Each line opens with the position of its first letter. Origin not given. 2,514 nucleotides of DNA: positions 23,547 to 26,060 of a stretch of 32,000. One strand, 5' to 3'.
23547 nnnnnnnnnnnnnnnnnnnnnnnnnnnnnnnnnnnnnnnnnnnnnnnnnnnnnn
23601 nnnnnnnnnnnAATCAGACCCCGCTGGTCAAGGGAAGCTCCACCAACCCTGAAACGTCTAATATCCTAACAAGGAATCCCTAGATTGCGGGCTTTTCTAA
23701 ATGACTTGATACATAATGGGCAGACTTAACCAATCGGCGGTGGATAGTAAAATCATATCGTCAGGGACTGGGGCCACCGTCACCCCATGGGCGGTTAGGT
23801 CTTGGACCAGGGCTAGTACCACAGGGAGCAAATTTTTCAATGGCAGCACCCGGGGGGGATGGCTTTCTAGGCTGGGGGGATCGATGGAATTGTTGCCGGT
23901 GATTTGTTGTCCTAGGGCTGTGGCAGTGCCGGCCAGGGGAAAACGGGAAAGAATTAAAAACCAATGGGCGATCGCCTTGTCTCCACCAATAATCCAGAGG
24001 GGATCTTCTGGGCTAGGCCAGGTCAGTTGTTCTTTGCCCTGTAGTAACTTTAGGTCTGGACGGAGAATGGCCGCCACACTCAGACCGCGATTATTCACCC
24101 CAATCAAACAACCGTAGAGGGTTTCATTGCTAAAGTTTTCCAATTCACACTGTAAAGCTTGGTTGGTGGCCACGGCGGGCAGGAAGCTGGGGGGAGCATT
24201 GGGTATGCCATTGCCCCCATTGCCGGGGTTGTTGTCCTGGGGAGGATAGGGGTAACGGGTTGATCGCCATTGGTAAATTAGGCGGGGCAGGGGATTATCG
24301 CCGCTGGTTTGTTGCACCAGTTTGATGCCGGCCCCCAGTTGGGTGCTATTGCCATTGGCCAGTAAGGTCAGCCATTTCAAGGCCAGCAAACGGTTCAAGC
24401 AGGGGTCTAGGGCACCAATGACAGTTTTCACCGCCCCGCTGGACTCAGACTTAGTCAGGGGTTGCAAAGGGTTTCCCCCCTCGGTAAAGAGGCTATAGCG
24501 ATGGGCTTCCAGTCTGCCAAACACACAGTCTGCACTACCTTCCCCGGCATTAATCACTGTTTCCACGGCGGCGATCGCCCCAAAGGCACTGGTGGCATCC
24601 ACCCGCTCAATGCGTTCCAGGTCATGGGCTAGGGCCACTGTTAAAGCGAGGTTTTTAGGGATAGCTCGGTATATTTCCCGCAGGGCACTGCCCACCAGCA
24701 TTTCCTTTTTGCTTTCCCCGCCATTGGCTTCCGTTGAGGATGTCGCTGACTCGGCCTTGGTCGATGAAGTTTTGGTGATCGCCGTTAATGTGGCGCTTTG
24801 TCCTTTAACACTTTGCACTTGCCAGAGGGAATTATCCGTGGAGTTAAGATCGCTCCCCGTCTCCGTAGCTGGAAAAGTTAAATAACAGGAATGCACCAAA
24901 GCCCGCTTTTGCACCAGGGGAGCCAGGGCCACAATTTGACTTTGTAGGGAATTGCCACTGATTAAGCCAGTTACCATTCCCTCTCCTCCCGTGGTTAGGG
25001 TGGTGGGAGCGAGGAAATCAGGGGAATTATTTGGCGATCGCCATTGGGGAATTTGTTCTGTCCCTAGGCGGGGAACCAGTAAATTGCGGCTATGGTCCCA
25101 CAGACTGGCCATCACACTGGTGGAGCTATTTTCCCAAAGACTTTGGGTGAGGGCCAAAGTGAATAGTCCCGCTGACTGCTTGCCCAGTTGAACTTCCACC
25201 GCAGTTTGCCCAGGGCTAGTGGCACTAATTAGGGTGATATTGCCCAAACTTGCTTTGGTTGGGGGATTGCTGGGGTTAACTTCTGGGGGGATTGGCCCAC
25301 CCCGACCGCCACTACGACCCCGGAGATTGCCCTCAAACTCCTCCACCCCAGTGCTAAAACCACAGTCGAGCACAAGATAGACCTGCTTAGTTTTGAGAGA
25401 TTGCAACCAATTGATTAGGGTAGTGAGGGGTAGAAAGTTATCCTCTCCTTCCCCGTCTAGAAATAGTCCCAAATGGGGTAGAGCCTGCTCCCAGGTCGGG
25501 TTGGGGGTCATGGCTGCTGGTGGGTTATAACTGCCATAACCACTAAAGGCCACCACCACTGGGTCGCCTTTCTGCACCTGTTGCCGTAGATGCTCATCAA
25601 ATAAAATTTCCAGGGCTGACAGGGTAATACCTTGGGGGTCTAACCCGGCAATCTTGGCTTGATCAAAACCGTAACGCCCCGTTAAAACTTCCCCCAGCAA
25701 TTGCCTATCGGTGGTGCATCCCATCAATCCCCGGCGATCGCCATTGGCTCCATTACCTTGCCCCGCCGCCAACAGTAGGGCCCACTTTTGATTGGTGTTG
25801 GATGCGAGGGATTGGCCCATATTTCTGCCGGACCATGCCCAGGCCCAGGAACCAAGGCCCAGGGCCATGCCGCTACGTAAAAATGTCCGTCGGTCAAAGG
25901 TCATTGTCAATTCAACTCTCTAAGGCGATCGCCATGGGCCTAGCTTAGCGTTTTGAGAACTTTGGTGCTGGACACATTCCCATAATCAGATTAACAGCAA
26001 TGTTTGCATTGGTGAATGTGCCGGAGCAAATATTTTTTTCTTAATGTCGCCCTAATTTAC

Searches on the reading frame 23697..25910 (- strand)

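Call 77: search_protein_families(library=pfam, proteins=[window:23697-25910:-], max_evalue=0.00001)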
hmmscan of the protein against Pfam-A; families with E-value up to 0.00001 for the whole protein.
window:23697-25910:- (737 aa): 1 family
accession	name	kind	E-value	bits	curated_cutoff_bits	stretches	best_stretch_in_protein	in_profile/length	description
PF00656.27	Peptidase_C14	-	9.4e-18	65.2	21.4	1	42-297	2-230/233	Caspase domain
